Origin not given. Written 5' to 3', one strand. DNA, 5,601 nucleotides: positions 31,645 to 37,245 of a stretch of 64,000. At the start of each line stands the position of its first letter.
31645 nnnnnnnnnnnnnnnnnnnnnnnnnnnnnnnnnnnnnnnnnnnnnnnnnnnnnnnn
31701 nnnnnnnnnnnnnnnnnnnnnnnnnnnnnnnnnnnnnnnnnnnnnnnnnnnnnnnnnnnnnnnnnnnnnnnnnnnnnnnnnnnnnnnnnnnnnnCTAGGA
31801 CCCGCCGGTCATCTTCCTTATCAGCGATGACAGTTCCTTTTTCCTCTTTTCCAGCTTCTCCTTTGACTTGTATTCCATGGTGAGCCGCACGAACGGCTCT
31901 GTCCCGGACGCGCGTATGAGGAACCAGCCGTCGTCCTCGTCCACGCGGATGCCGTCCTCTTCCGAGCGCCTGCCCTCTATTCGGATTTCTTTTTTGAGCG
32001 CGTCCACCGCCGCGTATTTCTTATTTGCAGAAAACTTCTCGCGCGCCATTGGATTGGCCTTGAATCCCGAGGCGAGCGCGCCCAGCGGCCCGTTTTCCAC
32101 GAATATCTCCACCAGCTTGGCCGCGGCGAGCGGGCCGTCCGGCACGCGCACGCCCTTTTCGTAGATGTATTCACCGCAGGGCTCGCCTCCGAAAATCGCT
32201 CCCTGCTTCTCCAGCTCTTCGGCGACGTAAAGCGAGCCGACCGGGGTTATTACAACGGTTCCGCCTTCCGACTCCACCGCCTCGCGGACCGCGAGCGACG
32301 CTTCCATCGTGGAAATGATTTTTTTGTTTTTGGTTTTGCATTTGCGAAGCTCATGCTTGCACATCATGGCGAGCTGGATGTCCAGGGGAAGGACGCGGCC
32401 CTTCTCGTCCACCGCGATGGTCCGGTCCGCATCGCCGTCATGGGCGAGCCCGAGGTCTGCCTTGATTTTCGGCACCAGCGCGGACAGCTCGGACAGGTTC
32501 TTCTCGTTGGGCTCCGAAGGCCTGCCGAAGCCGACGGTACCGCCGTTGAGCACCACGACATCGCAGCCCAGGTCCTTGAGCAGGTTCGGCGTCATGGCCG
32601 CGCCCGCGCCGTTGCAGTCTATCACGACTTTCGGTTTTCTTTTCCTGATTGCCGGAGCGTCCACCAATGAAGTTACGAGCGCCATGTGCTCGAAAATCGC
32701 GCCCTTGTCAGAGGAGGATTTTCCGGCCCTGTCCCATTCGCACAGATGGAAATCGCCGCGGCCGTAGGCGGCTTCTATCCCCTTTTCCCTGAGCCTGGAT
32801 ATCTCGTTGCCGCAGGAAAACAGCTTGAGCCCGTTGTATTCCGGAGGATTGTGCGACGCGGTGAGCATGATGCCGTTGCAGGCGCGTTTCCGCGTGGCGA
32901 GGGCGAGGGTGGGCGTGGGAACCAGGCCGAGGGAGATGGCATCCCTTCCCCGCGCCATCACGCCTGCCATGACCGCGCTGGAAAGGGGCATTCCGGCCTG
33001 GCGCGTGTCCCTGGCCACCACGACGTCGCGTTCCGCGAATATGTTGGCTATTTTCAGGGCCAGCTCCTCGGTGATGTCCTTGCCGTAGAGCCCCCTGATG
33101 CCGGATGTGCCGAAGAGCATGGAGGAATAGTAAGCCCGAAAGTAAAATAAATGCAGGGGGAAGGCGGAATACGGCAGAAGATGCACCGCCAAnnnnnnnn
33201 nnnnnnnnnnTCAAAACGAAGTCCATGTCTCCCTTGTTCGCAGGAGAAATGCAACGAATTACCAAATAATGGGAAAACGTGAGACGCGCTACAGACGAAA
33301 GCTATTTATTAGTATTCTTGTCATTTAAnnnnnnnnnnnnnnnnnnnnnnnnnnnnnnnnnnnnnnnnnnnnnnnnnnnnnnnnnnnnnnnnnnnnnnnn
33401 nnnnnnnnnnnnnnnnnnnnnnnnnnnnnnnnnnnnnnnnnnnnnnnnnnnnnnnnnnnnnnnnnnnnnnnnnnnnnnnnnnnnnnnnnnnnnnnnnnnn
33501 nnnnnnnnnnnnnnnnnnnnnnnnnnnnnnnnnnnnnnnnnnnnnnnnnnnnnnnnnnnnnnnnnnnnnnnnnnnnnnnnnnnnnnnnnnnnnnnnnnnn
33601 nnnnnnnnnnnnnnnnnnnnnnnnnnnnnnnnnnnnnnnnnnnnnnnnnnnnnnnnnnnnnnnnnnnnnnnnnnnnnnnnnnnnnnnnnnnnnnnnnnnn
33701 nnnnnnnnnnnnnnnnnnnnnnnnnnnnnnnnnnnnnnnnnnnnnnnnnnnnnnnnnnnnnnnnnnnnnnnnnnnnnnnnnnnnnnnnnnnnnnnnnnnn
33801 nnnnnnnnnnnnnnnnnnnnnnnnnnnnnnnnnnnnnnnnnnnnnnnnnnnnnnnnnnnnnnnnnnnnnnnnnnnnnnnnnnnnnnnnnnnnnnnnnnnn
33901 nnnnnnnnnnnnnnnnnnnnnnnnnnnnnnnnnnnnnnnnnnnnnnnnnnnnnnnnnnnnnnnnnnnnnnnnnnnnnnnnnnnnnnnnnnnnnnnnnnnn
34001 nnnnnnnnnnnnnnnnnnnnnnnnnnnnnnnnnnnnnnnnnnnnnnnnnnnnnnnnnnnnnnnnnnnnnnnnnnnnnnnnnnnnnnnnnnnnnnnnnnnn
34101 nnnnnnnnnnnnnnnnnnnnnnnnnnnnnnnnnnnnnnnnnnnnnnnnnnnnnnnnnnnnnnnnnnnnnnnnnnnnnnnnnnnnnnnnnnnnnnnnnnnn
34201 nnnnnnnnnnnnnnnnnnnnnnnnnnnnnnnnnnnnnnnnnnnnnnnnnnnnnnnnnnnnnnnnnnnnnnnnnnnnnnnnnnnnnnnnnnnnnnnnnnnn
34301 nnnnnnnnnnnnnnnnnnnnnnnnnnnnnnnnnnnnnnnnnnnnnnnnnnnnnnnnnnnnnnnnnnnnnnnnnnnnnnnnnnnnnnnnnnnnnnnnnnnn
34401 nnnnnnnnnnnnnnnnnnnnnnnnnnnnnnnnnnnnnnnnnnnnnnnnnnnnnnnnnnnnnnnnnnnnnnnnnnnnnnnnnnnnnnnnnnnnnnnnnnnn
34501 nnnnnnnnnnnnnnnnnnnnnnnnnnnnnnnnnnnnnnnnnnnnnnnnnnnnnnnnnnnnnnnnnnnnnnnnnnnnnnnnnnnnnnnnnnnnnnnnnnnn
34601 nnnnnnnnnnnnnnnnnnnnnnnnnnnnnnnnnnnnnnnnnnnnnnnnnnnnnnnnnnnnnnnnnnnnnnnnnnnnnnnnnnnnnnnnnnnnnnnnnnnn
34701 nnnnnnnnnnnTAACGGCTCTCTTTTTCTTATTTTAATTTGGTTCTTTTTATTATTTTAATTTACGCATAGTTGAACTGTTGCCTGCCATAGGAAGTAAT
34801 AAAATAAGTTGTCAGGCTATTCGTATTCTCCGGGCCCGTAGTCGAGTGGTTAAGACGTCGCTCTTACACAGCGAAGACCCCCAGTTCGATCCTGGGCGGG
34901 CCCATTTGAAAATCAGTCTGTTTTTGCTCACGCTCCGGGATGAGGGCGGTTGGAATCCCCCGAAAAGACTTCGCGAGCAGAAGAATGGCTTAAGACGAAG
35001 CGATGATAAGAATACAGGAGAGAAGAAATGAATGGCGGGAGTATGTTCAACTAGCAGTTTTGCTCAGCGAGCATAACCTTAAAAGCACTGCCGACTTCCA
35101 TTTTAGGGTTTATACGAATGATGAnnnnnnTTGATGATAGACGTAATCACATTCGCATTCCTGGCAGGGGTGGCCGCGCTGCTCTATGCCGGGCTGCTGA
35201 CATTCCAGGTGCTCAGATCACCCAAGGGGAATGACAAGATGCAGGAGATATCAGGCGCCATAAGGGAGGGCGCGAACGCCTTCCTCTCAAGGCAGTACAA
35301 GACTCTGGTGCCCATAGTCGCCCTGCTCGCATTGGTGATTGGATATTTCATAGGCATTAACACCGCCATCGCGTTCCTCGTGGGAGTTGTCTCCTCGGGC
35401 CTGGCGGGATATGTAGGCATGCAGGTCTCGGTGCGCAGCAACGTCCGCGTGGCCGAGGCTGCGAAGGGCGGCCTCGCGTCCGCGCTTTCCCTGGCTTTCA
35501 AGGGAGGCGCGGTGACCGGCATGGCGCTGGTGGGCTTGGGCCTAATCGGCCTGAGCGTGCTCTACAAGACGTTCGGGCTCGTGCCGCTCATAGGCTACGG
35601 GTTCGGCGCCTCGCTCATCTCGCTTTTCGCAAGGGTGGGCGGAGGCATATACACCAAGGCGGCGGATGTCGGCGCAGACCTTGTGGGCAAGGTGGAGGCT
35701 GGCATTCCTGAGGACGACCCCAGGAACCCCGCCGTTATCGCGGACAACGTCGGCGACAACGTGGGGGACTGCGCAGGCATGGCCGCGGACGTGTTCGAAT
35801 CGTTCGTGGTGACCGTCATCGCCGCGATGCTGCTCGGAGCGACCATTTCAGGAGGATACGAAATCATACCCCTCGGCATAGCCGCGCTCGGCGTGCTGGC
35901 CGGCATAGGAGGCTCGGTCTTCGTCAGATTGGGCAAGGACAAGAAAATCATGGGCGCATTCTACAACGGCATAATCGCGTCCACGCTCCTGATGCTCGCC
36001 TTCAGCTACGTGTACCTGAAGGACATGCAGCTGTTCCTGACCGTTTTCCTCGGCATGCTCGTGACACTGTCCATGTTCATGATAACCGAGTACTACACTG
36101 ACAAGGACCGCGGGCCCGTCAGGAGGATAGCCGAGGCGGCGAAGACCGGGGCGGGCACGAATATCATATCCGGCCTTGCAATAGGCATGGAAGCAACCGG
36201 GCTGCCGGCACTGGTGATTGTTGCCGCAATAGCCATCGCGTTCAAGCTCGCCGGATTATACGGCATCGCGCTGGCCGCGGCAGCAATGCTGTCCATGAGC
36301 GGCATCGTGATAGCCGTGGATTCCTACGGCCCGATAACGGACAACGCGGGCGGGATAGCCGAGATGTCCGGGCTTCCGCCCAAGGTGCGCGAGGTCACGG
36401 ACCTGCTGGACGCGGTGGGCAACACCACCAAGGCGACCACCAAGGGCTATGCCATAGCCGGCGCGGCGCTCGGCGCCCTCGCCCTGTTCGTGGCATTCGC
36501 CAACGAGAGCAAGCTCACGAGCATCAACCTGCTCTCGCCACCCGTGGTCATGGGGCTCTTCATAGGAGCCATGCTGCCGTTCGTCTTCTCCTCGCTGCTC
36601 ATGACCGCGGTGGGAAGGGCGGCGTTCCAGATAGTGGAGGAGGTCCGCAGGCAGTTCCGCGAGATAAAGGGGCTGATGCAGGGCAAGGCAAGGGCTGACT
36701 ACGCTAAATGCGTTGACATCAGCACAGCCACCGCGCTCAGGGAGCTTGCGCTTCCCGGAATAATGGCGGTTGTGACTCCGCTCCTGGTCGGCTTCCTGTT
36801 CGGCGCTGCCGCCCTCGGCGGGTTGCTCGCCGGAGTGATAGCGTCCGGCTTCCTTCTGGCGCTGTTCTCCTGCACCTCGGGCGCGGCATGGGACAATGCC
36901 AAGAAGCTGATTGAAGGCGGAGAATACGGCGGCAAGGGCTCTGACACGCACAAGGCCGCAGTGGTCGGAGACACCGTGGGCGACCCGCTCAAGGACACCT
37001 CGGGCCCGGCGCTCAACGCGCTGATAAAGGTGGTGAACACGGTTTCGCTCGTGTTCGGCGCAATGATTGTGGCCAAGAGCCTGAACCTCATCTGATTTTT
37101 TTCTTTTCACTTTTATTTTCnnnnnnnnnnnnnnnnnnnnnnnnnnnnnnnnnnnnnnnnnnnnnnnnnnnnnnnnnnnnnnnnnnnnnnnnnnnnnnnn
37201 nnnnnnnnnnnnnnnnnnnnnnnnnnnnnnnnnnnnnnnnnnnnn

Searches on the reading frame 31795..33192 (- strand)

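Call 54: search_protein_families(library=pfam, max_evalue=0.00001, proteins=[window:31795-33192:-])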
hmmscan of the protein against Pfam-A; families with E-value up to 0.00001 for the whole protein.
window:31795-33192:- (465 aa): 4 families
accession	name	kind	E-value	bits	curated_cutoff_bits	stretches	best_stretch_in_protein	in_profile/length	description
PF02878.22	PGM_PMM_I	-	4.1e-32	111.2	22.5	1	25-148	2-136/138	Phosphoglucomutase/phosphomannomutase, alpha/beta/alpha domain I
PF02879.22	PGM_PMM_II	-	2.2e-19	70.3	29.3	1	169-265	3-103/103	Phosphoglucomutase/phosphomannomutase, alpha/beta/alpha domain II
PF02880.22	PGM_PMM_III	-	1.9e-17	63.9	20.7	1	274-374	6-108/115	Phosphoglucomutase/phosphomannomutase, alpha/beta/alpha domain III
PF00408.26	PGM_PMM_IV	-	6.2e-12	45.8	23.1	1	389-454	8-65/68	Phosphoglucomutase/phosphomannomutase, C-terminal domain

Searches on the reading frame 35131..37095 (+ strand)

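Call 54: search_protein_families(library=pfam, max_evalue=0.00001, proteins=[window:35131-37095:+])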
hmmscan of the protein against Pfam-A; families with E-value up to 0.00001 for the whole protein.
window:35131-37095:+ (654 aa): 1 family
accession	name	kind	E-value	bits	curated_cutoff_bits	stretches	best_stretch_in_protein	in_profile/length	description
PF03030.21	H_PPase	-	1.4e-261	870.2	29.7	1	14-642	1-645/645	Inorganic H+ pyrophosphatase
